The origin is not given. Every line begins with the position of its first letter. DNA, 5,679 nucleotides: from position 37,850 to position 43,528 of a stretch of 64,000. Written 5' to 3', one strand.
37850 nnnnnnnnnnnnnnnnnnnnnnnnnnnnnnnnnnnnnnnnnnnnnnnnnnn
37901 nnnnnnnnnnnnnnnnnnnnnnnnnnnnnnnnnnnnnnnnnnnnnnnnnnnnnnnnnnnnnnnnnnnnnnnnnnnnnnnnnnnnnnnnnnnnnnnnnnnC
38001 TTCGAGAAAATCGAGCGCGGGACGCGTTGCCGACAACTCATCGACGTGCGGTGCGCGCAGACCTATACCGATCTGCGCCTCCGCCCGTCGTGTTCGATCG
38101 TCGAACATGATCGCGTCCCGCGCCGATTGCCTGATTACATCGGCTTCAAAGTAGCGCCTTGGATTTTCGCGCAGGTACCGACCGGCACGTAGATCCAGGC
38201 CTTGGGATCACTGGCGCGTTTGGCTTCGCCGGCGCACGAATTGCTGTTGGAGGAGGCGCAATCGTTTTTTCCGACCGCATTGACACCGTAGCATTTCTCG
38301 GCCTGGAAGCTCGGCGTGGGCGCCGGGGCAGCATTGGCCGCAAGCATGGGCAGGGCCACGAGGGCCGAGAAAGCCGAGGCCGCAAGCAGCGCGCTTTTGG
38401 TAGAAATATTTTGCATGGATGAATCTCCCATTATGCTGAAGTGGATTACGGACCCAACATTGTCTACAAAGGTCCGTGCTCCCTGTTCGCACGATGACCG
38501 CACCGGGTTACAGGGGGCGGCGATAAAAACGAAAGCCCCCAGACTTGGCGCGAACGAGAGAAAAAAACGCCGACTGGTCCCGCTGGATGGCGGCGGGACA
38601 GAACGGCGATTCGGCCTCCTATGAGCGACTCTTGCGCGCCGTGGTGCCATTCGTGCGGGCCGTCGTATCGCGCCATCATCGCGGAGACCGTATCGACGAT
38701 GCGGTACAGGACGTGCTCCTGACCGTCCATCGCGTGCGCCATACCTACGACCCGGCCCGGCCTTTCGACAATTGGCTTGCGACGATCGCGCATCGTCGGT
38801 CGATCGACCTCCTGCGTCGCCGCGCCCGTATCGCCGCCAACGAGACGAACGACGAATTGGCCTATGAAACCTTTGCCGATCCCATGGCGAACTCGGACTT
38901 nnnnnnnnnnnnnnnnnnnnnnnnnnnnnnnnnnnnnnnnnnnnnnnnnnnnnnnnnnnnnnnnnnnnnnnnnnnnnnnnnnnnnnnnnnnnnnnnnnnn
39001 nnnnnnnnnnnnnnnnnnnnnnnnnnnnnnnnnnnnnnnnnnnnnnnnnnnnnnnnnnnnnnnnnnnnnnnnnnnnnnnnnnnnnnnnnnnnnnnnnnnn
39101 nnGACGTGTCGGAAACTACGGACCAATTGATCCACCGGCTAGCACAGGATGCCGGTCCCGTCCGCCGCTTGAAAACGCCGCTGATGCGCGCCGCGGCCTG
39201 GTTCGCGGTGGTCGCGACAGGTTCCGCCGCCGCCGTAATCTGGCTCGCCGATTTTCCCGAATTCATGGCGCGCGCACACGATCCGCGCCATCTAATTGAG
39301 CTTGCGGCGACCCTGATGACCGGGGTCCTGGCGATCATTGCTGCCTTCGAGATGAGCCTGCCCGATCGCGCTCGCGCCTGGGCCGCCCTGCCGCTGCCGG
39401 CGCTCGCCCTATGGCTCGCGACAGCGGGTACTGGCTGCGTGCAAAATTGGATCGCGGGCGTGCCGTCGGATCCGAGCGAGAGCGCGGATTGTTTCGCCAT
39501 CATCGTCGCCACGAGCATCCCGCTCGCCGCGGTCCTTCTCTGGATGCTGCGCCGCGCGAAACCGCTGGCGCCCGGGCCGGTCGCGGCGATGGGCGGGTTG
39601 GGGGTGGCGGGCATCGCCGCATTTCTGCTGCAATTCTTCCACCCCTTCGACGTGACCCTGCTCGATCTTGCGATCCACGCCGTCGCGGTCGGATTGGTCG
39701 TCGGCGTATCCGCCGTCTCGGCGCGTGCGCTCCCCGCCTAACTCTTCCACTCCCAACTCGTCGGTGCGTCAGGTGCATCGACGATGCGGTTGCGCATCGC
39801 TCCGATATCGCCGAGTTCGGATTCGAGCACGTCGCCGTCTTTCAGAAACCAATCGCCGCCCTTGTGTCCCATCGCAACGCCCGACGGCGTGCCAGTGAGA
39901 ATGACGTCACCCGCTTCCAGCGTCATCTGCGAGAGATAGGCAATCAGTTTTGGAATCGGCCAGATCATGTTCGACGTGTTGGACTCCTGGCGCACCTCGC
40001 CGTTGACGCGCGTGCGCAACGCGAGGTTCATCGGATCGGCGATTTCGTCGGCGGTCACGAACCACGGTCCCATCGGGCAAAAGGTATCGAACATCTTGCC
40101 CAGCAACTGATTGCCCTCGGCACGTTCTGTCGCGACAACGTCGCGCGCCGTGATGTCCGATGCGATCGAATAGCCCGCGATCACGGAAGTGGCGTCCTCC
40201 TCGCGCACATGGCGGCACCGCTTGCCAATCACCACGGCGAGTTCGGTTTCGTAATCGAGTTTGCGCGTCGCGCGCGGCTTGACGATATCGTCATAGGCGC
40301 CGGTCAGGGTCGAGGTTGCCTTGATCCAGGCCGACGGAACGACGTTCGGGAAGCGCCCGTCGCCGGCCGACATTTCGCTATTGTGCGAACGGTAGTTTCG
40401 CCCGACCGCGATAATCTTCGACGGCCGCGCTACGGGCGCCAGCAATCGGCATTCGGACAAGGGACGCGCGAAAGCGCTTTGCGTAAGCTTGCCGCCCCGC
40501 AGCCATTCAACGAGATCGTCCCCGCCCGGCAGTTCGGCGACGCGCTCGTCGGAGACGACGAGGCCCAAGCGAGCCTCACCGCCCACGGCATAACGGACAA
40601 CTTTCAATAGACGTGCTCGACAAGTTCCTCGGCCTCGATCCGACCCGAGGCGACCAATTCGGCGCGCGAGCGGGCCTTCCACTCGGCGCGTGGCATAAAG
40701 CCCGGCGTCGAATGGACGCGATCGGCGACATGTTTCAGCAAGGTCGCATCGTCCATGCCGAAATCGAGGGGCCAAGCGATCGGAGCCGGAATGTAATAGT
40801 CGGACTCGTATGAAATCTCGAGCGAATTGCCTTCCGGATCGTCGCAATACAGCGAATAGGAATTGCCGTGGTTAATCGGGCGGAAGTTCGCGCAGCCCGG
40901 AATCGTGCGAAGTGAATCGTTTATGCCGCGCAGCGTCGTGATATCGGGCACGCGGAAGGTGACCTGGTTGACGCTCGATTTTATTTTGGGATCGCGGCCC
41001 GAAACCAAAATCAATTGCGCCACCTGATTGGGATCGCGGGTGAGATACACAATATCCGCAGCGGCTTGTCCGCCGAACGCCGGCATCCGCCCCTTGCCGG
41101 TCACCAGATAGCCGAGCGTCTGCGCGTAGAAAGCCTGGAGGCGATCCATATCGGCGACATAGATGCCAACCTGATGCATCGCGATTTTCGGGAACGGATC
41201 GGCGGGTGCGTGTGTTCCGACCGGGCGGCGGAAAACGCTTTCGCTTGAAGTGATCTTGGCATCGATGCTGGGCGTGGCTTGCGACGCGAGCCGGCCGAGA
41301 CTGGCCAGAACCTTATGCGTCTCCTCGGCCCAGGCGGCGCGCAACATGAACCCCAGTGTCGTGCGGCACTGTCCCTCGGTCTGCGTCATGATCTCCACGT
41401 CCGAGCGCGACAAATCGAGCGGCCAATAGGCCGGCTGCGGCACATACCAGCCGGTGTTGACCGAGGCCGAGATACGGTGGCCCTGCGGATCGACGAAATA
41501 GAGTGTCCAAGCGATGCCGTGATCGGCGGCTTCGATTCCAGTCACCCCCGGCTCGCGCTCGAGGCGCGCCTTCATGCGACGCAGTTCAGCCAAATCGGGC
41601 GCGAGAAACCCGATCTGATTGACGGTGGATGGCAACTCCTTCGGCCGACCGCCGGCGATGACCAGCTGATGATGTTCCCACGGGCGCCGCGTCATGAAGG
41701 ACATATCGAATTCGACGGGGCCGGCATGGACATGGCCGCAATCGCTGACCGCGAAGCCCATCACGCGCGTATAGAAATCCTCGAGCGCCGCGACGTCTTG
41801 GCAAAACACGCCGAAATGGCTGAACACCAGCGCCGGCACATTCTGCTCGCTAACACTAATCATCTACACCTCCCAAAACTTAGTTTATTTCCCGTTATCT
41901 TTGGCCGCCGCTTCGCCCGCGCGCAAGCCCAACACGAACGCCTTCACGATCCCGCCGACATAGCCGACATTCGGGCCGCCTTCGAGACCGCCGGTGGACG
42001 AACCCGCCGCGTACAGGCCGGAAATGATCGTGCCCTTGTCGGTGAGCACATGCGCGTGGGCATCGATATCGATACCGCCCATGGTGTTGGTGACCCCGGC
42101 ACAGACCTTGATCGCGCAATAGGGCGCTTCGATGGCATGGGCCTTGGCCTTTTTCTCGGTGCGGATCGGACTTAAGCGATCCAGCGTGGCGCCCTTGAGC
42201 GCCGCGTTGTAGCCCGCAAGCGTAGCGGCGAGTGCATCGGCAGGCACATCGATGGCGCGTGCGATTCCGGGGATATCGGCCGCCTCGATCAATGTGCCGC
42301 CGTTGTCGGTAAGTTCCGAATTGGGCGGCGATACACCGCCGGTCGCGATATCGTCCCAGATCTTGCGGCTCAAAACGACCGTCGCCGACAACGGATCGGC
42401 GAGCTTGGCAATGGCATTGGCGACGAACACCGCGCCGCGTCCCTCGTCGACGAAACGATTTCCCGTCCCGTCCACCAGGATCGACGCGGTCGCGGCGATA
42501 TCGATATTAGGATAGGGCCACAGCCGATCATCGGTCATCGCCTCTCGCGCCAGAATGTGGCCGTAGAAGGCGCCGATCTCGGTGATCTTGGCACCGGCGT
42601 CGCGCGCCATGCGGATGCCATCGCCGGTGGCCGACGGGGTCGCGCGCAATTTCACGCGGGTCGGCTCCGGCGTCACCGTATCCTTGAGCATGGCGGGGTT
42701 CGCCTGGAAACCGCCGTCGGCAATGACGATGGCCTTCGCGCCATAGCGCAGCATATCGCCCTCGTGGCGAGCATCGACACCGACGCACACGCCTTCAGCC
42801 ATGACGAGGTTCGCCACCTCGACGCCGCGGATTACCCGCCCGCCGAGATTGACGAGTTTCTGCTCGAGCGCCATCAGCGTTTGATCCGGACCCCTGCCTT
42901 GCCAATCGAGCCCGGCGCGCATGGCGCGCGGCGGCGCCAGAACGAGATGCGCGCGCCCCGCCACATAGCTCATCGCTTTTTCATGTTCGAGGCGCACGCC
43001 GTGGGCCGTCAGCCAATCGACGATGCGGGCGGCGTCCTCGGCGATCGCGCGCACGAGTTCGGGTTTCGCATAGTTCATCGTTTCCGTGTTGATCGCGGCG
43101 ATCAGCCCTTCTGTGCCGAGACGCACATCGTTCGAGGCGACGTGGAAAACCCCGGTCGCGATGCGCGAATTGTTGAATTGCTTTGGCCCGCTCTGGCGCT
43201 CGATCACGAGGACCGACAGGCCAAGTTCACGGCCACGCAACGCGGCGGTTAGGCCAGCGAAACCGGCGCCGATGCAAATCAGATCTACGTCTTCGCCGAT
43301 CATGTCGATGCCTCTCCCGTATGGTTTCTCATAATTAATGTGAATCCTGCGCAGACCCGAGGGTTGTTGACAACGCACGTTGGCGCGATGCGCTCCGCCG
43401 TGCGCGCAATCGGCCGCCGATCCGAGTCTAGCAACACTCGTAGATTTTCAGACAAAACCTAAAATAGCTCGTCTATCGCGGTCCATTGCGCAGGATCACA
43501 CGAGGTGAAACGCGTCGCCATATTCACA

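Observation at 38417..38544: Perfect GTAACC-N16-CGAA ECF-type promoter and a 5'-UTR hairpin in the divergent control region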

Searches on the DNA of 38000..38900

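Call 29: search_rna_families(source=window, start=38000, end=38900, threshold=evalue, max_evalue=10)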
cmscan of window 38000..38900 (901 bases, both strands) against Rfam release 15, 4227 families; matches with E-value up to 10: 0.
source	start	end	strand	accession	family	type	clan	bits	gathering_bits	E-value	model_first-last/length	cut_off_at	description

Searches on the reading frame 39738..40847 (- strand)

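Call 7: search_protein_families(library=pfam, proteins=[window:39738-40847:-], max_evalue=0.01)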
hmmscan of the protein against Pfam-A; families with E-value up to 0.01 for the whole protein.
window:39738-40847:- (369 aa): 2 families
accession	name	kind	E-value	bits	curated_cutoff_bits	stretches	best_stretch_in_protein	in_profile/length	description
PF01557.24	FAA_hydrolase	-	8.2e-72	241.8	23.9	1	144-356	1-214/214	Fumarylacetoacetate (FAA) hydrolase C-terminal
PF10370.14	Rv2993c-like_N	-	0.00096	20.4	21.3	1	82-138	2-50/50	Rv2993c-like, N-terminal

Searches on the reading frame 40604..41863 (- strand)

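Call 54: search_protein_families(library=pfam, proteins=[window:40604-41863:-], max_evalue=0.001)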
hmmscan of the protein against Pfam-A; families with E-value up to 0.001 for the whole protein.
window:40604-41863:- (419 aa): 4 families
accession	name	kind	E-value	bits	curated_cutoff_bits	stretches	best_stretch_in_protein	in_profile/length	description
PF00903.31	Glyoxalase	-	3.6e-14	53.6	20.6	1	14-131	2-119/121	Glyoxalase/Bleomycin resistance protein/Dioxygenase superfamily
PF13669.12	Glyoxalase_4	-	5.5e-08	33.5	27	0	230-307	1-78/109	Glyoxalase/Bleomycin resistance protein/Dioxygenase superfamily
PF22677.2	Ble-like_N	-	4.2e-05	23.7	24.5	0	233-253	6-26/41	Bleomycin resistance protein-like N-terminal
PF18029.7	Glyoxalase_6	-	0.0001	23.3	23.6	0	21-131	6-103/106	Glyoxalase-like domain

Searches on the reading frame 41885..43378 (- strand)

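Call 54: search_protein_families(library=pfam, proteins=[window:41885-43378:-], max_evalue=0.001)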
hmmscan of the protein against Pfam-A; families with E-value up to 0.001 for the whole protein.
window:41885-43378:- (497 aa): 5 families
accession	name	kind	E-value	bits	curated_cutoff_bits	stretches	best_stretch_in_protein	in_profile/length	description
PF00890.30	FAD_binding_2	-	5.8e-43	148.1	20.4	1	32-467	1-405/414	FAD binding domain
PF01266.30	DAO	-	1.7e-11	44.7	27.9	1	32-247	1-231/353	FAD dependent oxidoreductase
PF03486.20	HI0933_like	-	2.8e-06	27.4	50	0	32-64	2-34/244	HI0933-like protein Rossmann domain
PF07992.20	Pyr_redox_2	-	3.6e-06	27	26.1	1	32-222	2-108/291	Pyridine nucleotide-disulphide oxidoreductase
PF13450.12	NAD_binding_8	-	4.2e-05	24.2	21.9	1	36-65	2-31/68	NAD(P)-binding Rossmann-like domain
